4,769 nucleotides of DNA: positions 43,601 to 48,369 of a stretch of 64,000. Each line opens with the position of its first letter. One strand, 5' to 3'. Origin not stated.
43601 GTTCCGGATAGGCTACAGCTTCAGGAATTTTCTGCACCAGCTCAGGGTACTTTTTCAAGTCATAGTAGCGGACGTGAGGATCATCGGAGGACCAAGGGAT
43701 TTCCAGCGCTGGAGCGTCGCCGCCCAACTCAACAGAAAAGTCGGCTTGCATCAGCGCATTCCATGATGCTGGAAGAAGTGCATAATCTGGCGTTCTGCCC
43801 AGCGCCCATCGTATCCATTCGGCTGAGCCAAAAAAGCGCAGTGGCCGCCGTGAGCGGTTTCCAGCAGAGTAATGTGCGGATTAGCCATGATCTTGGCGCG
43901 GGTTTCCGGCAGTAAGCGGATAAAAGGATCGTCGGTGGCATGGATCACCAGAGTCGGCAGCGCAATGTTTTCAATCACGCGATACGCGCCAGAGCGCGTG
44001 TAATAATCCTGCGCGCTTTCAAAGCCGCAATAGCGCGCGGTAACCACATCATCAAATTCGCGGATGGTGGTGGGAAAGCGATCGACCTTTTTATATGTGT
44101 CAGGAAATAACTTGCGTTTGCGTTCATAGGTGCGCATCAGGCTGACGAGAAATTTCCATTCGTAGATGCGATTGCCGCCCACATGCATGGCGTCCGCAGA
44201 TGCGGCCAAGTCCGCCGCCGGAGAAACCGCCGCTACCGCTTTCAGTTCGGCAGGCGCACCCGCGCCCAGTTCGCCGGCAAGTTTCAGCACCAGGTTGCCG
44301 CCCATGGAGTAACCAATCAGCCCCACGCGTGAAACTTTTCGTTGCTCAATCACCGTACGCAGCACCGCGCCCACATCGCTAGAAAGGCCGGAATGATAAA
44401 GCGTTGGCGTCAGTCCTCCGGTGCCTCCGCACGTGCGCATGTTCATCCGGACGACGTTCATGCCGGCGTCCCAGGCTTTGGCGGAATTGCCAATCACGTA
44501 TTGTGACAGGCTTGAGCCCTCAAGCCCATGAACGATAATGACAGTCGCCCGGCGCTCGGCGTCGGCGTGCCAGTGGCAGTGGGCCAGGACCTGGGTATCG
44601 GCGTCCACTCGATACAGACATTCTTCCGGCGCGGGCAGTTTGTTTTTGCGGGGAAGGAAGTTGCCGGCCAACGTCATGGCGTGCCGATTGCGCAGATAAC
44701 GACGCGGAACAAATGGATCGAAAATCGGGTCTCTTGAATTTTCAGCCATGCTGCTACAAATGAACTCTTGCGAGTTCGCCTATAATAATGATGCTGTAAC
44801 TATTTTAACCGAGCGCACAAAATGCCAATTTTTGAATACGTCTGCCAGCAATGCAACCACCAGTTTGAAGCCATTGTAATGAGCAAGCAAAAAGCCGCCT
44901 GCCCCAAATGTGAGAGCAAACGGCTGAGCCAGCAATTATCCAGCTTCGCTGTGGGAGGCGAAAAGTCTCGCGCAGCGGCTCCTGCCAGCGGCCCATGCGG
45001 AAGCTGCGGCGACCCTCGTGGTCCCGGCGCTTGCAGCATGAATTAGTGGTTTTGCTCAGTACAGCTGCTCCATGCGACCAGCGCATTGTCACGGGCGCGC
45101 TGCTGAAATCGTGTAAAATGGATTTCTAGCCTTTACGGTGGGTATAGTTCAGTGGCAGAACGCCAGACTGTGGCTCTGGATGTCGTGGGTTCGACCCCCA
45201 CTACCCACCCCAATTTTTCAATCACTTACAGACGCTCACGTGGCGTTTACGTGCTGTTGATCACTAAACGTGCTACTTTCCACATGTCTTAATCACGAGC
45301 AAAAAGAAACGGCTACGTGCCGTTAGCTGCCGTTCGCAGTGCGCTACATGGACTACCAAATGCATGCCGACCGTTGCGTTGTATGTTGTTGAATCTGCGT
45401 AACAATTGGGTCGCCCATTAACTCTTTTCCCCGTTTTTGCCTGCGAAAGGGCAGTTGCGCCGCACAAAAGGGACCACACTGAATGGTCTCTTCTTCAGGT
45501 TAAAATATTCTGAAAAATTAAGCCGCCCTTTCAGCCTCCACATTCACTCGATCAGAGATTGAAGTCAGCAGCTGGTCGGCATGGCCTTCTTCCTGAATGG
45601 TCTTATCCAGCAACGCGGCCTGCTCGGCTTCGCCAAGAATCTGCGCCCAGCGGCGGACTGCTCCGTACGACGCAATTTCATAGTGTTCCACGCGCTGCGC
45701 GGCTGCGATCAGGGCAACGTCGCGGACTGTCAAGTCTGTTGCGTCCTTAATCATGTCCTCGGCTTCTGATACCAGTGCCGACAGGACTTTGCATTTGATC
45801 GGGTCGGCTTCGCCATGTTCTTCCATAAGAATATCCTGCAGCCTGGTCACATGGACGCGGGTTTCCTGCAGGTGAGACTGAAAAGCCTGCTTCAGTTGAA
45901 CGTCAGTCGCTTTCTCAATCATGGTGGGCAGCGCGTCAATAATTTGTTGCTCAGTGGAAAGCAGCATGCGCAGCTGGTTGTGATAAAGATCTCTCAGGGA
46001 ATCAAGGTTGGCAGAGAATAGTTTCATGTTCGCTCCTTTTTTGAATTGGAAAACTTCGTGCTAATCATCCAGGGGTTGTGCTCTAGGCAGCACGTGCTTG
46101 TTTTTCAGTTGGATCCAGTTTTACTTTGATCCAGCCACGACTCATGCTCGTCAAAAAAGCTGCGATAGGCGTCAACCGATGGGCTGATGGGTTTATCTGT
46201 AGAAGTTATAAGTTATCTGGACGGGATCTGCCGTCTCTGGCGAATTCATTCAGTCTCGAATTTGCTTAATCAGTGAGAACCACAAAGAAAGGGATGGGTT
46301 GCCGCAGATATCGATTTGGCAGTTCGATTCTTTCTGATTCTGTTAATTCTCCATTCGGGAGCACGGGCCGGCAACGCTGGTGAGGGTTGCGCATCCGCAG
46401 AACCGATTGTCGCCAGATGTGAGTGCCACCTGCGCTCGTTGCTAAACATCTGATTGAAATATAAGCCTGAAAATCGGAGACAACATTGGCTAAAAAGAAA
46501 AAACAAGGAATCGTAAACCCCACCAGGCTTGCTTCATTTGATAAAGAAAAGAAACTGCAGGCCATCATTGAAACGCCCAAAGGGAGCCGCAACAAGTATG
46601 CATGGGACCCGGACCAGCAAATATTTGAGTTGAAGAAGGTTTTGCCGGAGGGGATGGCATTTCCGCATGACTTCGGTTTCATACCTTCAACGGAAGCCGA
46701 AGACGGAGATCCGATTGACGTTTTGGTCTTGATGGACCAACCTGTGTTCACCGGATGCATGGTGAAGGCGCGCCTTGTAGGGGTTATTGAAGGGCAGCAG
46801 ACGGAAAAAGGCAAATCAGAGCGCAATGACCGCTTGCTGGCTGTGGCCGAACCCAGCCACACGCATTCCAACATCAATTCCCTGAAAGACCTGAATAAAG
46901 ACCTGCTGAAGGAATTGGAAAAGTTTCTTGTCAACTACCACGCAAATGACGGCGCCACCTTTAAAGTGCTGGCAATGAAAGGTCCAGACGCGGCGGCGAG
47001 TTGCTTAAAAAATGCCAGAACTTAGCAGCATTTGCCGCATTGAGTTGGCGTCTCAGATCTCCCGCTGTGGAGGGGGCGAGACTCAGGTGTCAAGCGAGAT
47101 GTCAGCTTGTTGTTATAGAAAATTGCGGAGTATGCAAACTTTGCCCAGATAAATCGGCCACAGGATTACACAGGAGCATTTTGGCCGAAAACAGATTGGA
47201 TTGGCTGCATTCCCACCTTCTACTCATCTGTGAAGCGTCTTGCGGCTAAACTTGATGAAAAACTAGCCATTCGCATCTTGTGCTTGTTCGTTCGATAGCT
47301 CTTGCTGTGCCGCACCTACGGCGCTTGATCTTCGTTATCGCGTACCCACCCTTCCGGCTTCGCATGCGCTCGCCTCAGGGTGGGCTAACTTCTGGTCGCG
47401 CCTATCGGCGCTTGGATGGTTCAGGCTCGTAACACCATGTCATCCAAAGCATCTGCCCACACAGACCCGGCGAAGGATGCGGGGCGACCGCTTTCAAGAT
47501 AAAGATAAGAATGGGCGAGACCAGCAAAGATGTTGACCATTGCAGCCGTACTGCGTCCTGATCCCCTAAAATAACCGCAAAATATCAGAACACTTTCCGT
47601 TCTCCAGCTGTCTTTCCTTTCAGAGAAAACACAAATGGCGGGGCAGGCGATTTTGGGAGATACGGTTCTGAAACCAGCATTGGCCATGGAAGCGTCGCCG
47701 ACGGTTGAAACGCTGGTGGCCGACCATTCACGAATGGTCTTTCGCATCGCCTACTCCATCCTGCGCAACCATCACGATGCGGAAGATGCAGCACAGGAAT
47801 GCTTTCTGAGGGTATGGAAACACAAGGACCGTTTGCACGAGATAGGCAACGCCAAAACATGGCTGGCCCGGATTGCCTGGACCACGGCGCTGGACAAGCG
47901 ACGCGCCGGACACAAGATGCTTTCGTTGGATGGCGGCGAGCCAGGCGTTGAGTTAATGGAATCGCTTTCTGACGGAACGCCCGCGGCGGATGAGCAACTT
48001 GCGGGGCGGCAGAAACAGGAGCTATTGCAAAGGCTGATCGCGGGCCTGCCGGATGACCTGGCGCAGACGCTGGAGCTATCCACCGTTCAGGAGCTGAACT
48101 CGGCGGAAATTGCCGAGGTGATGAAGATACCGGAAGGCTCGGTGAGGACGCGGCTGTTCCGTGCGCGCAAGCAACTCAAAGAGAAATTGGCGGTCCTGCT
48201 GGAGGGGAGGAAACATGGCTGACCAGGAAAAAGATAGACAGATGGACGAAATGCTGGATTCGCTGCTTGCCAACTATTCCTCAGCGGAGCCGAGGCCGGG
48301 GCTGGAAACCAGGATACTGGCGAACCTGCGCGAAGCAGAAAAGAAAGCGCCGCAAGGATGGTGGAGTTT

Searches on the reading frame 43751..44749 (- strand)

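Call 7: search_protein_families(library=pfam, proteins=[window:43751-44749:-], max_evalue=0.01)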
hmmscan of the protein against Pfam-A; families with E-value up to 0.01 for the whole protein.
window:43751-44749:- (332 aa): 7 families
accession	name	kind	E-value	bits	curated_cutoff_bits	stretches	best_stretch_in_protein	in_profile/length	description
PF00561.26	Abhydrolase_1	-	2.3e-17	63.9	25.8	1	69-307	2-242/245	alpha/beta hydrolase fold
PF12697.13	Abhydrolase_6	-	1.7e-11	45.6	26.3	1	70-310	1-211/217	Alpha/beta hydrolase family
PF12146.15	Hydrolase_4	-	3.9e-10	39.9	27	1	65-279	2-207/239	Serine aminopeptidase, S33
PF02129.25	Peptidase_S15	-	2.5e-06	27.8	23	1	92-301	47-261/262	X-Pro dipeptidyl-peptidase (S15 family)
PF07859.19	Abhydrolase_3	-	5.1e-05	23.6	25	1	125-188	51-120/210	alpha/beta hydrolase fold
PF00326.27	Peptidase_S9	-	0.00012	22.1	22.6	0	123-187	45-107/213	Prolyl oligopeptidase family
PF01738.24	DLH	-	0.00018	21.6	21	1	125-161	80-118/217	Dienelactone hydrolase family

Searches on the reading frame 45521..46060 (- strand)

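Call 91: search_protein_families(library=pfam, proteins=[window:45521-46060:-], max_evalue=0.01)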
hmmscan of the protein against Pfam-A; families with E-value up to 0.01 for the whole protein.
window:45521-46060:- (180 aa): 3 families
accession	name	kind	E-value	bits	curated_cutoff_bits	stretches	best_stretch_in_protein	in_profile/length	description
PF05974.18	DUF892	-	2e-45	155.1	23.7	1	21-171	1-152/159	Domain of unknown function (DUF892)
PF09537.16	DUF2383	-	1.2e-05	25.8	30.8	1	28-86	4-62/111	Domain of unknown function (DUF2383)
PF02915.23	Rubrerythrin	-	0.0083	16.9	22.8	0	53-164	28-133/137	Rubrerythrin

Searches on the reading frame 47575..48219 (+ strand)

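Call 91: search_protein_families(library=pfam, proteins=[window:47575-48219:+], max_evalue=0.01)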
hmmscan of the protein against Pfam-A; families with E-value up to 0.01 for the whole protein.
window:47575-48219:+ (215 aa): 5 families
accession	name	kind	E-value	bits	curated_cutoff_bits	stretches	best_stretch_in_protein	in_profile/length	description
PF04542.20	Sigma70_r2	-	2.6e-17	62.8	24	1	47-111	1-67/71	Sigma-70 region 2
PF08281.18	Sigma70_r4_2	-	4.8e-14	52.2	25.7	1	149-201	2-54/54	Sigma-70, region 4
PF04545.22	Sigma70_r4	-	2.4e-09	37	24.1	1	155-203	2-50/50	Sigma-70, region 4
PF07638.17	Sigma70_ECF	-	0.0012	19.2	21.1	1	146-205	125-183/185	ECF sigma factor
PF22167.2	PH0730-like_N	-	0.0093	16.5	30.2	0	178-196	20-38/60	PH0730-like, N-terminal domain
